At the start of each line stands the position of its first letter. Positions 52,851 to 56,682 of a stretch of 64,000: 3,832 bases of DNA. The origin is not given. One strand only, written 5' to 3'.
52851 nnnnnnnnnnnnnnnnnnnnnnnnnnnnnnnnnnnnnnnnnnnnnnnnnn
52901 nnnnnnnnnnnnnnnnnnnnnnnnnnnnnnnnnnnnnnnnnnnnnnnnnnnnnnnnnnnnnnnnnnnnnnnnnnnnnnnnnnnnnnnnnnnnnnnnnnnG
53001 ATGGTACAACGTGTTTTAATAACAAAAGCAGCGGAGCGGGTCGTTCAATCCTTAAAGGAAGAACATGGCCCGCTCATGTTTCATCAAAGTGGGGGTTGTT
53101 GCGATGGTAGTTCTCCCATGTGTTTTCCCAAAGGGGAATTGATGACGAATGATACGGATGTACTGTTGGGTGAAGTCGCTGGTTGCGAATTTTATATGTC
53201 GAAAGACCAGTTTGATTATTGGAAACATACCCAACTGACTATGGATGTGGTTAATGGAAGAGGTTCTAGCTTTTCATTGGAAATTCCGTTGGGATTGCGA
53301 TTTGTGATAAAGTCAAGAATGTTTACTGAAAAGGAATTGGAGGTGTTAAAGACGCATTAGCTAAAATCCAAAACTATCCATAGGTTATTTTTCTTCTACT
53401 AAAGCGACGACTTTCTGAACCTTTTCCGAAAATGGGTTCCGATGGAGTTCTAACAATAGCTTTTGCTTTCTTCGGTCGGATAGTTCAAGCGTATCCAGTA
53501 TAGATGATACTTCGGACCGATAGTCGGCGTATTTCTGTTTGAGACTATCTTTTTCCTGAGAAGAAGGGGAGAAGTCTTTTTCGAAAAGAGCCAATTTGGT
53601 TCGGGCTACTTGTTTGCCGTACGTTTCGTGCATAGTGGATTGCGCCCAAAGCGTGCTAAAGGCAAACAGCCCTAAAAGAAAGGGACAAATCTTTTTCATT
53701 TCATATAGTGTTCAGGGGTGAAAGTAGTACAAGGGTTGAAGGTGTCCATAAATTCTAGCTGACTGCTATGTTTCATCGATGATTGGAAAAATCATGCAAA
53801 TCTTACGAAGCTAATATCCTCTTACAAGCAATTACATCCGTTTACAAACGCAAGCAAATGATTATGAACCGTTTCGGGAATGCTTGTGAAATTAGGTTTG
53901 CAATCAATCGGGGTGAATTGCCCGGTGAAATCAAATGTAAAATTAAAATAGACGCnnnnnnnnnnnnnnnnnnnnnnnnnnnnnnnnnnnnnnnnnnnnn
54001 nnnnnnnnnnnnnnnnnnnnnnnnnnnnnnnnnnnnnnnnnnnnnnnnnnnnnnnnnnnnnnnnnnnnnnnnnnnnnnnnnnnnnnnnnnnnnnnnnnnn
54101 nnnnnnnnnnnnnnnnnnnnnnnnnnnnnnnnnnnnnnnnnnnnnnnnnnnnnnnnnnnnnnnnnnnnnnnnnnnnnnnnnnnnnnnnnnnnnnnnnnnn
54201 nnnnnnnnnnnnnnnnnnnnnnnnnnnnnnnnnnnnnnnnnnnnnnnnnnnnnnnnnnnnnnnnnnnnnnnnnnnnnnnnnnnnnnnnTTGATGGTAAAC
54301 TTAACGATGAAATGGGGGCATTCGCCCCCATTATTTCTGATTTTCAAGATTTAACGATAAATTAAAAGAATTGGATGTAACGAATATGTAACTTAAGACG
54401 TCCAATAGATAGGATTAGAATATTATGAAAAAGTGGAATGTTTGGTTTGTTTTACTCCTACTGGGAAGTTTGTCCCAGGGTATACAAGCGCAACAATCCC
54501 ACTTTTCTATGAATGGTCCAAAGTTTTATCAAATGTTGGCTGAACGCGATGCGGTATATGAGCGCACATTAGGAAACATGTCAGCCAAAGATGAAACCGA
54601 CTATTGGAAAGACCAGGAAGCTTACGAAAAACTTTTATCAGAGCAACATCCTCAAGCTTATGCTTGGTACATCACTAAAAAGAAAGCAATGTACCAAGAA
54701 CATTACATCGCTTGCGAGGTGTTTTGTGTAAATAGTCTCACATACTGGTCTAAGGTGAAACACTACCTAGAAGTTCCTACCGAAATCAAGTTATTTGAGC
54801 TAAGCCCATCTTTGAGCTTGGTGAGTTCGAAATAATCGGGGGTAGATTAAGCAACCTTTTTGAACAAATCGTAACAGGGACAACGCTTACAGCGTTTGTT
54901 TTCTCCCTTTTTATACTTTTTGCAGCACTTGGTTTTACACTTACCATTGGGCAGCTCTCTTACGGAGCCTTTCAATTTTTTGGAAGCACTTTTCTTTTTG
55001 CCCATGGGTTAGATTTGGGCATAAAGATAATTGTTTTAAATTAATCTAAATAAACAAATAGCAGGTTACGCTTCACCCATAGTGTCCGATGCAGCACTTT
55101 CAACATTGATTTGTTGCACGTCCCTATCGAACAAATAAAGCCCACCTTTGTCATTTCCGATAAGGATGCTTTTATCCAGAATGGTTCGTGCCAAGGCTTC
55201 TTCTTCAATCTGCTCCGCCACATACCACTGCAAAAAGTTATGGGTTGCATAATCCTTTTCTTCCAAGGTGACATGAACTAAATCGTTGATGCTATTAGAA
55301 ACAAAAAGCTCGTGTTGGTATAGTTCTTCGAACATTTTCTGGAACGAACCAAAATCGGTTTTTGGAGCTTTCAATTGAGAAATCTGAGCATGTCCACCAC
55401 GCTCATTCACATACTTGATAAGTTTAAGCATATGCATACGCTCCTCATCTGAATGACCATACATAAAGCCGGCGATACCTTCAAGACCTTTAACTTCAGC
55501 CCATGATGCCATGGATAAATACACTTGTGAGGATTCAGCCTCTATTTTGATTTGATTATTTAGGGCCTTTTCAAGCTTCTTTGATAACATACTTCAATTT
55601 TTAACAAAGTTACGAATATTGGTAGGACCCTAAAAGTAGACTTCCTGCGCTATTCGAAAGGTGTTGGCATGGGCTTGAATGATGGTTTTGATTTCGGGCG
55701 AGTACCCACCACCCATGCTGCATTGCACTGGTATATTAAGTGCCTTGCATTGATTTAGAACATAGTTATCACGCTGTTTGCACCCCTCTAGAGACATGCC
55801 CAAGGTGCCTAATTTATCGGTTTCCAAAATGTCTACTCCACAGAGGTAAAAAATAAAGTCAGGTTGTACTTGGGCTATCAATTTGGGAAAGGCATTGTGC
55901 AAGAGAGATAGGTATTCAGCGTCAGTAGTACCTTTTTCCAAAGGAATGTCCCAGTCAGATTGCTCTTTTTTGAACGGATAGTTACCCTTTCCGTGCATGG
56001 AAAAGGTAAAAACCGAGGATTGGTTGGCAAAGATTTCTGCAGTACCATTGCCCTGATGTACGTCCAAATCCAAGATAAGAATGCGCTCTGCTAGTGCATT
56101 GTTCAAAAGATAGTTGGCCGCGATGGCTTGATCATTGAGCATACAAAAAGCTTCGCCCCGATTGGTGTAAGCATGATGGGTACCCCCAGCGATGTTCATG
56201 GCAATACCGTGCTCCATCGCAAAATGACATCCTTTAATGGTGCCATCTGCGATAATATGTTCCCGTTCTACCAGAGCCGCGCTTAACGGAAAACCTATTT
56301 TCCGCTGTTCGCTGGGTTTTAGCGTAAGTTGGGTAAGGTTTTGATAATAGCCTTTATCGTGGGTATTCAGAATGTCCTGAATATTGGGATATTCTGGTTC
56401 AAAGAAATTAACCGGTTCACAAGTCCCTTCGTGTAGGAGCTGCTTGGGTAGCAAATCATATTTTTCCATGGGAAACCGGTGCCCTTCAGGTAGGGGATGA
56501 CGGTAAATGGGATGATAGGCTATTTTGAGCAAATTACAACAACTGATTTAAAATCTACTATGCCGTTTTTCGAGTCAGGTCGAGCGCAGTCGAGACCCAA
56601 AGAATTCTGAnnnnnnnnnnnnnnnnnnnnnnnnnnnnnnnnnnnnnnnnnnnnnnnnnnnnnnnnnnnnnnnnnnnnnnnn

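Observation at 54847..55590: Hidden 52-aa FhuF-motif microprotein directly downstream of ferritin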

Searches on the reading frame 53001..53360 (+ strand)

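Call 74: search_protein_families(library=pfam, proteins=[window:53001-53360:+], max_evalue=0.001)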
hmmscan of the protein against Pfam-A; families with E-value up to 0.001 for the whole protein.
window:53001-53360:+ (119 aa): 1 family
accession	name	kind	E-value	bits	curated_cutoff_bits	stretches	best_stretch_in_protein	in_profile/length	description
PF05610.16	DUF779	-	3.2e-47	159.1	25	1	14-107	1-94/94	Protein of unknown function (DUF779)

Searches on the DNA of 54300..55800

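Call 75: search_rna_families(source=window, start=54300, end=55800, threshold=evalue, max_evalue=1)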
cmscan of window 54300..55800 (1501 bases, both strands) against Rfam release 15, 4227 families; matches with E-value up to 1: 1.
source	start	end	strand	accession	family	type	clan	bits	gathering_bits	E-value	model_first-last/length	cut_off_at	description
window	54968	55049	+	RF00697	mir-186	Gene; miRNA;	-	27.5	70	0.011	1-82/82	no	mir-186 microRNA precursor family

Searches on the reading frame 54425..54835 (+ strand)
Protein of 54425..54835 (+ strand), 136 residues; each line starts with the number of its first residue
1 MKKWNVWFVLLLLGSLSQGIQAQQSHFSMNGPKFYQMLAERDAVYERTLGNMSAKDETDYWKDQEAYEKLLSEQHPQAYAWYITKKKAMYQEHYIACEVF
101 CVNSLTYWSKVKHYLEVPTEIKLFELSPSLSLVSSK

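Call 3: search_protein_families(library=pfam, proteins=[window:54425-54835:+], max_evalue=1)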
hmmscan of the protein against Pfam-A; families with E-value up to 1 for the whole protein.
window:54425-54835:+ (136 aa): 0 families

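Call 4: search_protein_families(library=ncbifam, proteins=[window:54425-54835:+], max_evalue=1)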
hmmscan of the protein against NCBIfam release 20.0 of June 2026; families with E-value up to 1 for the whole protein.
window:54425-54835:+ (136 aa): 1 family
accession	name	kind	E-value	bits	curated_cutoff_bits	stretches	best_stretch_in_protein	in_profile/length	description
NF058606.1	GlBtMonoRdsGbcB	equivalog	0.12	11.3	500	1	40-116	158-233/362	glycine betaine monooxygenase reductase subunit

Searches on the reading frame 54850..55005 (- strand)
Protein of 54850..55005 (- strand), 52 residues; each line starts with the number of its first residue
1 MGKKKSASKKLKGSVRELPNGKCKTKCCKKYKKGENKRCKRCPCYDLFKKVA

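Call 3: search_protein_families(library=pfam, proteins=[window:54850-55005:-], max_evalue=1)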
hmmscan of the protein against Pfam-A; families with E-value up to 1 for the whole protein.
seq(52 aa): 0 families

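Call 4: search_protein_families(library=ncbifam, proteins=[window:54850-55005:-], max_evalue=1)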
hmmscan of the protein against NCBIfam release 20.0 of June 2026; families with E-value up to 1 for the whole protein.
seq(52 aa): 1 family
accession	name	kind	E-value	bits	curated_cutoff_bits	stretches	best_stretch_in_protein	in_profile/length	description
TIGR03950.1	sidero_Fe_reduc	hypoth_equivalog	0.51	10.1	137.9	1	22-43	201-222/223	siderophore ferric iron reductase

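Call 5: find_homologous_proteins(query=window:54850-55005:-, max_evalue=0.01)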
Query seq(52 aa) (52 aa): 60 proteins with E <= 0.01 among 61 candidates.
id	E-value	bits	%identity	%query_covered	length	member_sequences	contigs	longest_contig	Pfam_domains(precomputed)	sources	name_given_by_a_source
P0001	9.9e-25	102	100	100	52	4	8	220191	-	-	-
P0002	3.6e-24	100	100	100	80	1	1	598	-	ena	-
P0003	3.4e-14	69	89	69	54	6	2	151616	-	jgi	-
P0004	5.8e-14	69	82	73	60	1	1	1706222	-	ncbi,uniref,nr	ncbi:hypothetical protein FGG15_11095 [Flagellimonas algicola]|uniref:Uncharacterized protein n=1 Ta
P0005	1.6e-13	67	88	63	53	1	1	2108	-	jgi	-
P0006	5.4e-13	66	89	37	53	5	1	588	-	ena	-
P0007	9.1e-13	65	82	73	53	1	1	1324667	-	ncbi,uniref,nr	ncbi:hypothetical protein SAMN06265377_1022 [Flagellimonas pacifica]|uniref:Uncharacterized protein 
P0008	1.3e-12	64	70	100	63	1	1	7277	-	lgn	-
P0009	3.7e-12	63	83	46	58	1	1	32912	-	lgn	-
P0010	7.2e-12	62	89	35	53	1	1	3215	-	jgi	-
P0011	1.1e-11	61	93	29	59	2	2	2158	-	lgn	-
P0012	1.2e-11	61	76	73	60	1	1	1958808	-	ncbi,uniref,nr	ncbi:hypothetical protein FVB32_03445 [Flagellimonas hymeniacidonis]|uniref:Uncharacterized protein 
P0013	1.4e-11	61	84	37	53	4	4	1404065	-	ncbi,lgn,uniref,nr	ncbi:hypothetical protein MTsPCn5_17850 [Croceitalea sp. MTPC5]|uniref:hypothetical protein n=1 Tax=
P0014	3.4e-11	60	83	46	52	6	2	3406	-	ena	-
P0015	1.6e-10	58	84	37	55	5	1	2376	-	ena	-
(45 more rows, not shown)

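Call 7: find_related_loci(query=A1, collection=genome_contigs, flank=4000)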
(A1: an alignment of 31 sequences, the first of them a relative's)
Query A1 (52 aa) in genome_contigs; peptide patterns used: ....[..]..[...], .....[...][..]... (x = any residue, [..] = any of these).
600 stretches matched a pattern (row limit reached: there are more); 176 encode a relative of the query (tblastn E <= 1e-3); the best 80 are kept; 80 distinct loci.
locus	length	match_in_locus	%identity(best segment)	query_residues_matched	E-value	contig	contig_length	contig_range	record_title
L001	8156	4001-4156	88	1-52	2e-15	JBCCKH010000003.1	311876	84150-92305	MAG: Bacteroidota bacterium isolate P01_C01_bin.133 k141_2331387_length_311876_cov_26.0567, whole genome shotgun sequenc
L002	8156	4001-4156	71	1-52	5e-15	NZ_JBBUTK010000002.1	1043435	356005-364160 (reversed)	Allomuricauda sp. d1 Scaffold2, whole genome shotgun sequence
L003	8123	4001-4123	66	12-52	8e-13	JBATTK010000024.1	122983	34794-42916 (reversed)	MAG: Saonia sp. isolate MFD12163_ilm_asm_bin4 k127_78688, whole genome shotgun sequence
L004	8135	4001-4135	58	8-52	6e-13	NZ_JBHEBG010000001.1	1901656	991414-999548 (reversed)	Spongiimicrobium sp. 3-5 NODE_1_length_1901656_cov_392.175808, whole genome shotgun sequence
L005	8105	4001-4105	75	17-52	1e-12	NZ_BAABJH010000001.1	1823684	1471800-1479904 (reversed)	Flaviramulus aquimarinus strain JCM 18274 sequence1, whole genome shotgun sequence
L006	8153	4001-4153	60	1-52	1e-12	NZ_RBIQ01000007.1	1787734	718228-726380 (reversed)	Maribacter vaceletii strain DSM 25230 Ga0181012_101, whole genome shotgun sequence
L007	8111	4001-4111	76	17-52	1e-12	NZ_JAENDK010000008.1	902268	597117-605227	Formosa sp. S-31 scaffold8, whole genome shotgun sequence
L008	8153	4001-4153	60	1-52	1e-12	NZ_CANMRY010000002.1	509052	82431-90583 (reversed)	Uncultured Maribacter sp. isolate 2-618.fasta NODE_2, whole genome shotgun sequence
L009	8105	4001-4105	78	17-52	2e-12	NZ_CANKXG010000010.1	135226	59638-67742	Uncultured Algibacter sp. isolate 2-1026-3Z.fasta NODE_10, whole genome shotgun sequence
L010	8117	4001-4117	69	15-52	2e-12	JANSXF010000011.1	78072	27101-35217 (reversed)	MAG: Flavobacteriaceae bacterium isolate bin.18 k141_856467_length_78072_cov_11.0485, whole genome shotgun sequence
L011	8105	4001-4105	78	17-52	2e-12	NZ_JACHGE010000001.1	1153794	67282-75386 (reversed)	Algibacter amylolyticus strain DSM 29199 Ga0415337_01, whole genome shotgun sequence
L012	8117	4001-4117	67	14-52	2e-12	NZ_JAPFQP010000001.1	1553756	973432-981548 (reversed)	Lentiprolixibacter aurantiacus strain M415 M415_ctg01, whole genome shotgun sequence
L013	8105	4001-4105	71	18-52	3e-12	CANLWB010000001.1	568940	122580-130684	uncultured Flavobacteriaceae bacterium isolate 2-674-G.fasta genome assembly, contig: NODE_1, whole genome shotgun seque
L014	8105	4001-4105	71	18-52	2e-12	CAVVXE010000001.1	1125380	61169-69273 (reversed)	MAG: uncultured Flavobacteriaceae bacterium isolate MFD09779.bin.1.6 genome assembly, contig: contig_26916, whole genome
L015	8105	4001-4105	71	18-52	2e-12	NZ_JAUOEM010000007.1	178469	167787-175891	Flavivirga amylovorans strain KACC 14157 contig7, whole genome shotgun sequence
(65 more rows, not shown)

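Call 10: search_protein_families(library=pfam, alignment_id=A1, max_evalue=10)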
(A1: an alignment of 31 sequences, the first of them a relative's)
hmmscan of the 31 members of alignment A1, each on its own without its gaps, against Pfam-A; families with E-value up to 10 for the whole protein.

A. member 1, P0001 (52 aa): 0 families

B. families by the number of members that match (of 31 scanned): 11 families
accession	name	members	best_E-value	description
PF07657.19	MNNL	2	0.073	N terminus of Notch ligand C2-like domain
PF06513.16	DUF1103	2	2.7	Repeat of unknown function (DUF1103)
PF10865.14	DUF2703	1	0.0088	Domain of unknown function (DUF2703)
PF06859.18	Bin3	1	0.026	Bicoid-interacting protein 3 (Bin3)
PF06297.19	PET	1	0.035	PET Domain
PF22937.1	PDXDC1-like_cen2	1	0.04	PDXDC1-like second central domain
PF02354.21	Latrophilin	1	0.044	Latrophilin Cytoplasmic C-terminal region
PF18767.7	AID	1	0.08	Activation induced deaminase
PF03793.24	PASTA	1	0.098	PASTA domain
PF14124.11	DUF4291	1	0.16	Domain of unknown function (DUF4291)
PF02317.23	Octopine_DH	1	0.21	NAD/NADP octopine/nopaline dehydrogenase, alpha-helical domain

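Call 35: predict_structure(alignment_id=A1)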
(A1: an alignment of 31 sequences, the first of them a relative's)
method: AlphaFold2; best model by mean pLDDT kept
length: 52 residues; sequences in the alignment: 31
mean_pLDDT: 56.4   pTM: 0.22
mean pLDDT of the five models: 56.4, 56.1, 54.2, 53.9, 52.0
residues with pLDDT >= 90: 0; 70-90: 0; 50-70: 50; < 50: 2
segments of 3 or more residues with pLDDT < 50: none
pLDDT, mean of each block of 10 residues (from residue 1): 59 54 55 55 60 51
secondary structure, 60 per line:
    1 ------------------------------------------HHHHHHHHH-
elements in order: H43-51

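Call 66: search_protein_families(library=ncbifam, alignment_id=A1, max_evalue=10)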
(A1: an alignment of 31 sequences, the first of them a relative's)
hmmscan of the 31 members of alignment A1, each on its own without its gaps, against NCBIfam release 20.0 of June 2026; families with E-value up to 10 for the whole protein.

A. member 1, P0001 (52 aa): 1 family
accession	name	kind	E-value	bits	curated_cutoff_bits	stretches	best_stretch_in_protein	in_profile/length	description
TIGR03950.1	sidero_Fe_reduc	hypoth_equivalog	0.51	10.1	137.9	1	22-43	201-222/223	siderophore ferric iron reductase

B. families by the number of members that match (of 31 scanned): 5 families
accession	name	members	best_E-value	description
TIGR03950.1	sidero_Fe_reduc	30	0.002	siderophore ferric iron reductase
NF045969.1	trig_like_plasma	1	0.019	trigger factor-related chaperone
NF011482.0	PRK14892.1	1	0.073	putative transcription elongation factor Elf1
TIGR03951.1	Fe_III_red_FhuF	1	0.23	siderophore-iron reductase FhuF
NF033456.1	RiPP_CCRG-2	1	0.34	CCRG-2 family RiPP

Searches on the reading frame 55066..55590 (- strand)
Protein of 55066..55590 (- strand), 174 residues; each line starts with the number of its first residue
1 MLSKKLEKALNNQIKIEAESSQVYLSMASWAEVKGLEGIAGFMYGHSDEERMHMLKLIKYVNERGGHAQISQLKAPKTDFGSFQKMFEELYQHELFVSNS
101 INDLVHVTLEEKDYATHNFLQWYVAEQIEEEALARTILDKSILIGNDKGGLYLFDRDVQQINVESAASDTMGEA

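Call 3: search_protein_families(library=pfam, proteins=[window:55066-55590:-], max_evalue=1)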
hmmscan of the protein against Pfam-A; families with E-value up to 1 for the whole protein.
window:55066-55590:- (174 aa): 4 families
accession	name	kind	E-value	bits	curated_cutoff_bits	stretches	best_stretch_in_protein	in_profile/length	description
PF00210.30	Ferritin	-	1e-38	132.9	24.5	1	8-140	2-138/142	Ferritin-like domain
PF02915.23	Rubrerythrin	-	0.0002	22.2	22.8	1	9-128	2-128/137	Rubrerythrin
PF17005.11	WD40_like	-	0.021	14.7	40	1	125-163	78-116/301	WD40-like domain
PF18093.7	Trm5_N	-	0.17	12.2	22.7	0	8-25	20-37/47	tRNA methyltransferase 5 N-terminal domain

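Call 4: search_protein_families(library=ncbifam, proteins=[window:55066-55590:-], max_evalue=1)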
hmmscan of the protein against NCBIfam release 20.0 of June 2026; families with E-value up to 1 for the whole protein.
window:55066-55590:- (174 aa): 2 families
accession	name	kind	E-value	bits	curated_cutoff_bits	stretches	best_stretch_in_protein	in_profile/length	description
NF007638.0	PRK10304.1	equivalog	1.1e-40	139.3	178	1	1-162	1-162/165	non-heme ferritin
NF011597.0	PRK15022.1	equivalog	1.2e-12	48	154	1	6-163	6-161/167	non-heme ferritin-like protein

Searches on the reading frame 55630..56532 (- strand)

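Call 3: search_protein_families(library=pfam, proteins=[window:55630-56532:-], max_evalue=1)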
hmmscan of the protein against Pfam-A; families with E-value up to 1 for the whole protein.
window:55630-56532:- (300 aa): 1 family
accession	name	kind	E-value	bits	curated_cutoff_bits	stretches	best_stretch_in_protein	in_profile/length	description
PF00850.24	Hist_deacetyl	-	9.1e-56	189.8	27.9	1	18-284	1-290/298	Histone deacetylase domain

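Call 4: search_protein_families(library=ncbifam, proteins=[window:55630-56532:-], max_evalue=1)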
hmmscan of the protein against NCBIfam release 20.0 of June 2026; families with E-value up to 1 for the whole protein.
window:55630-56532:- (300 aa): 0 families
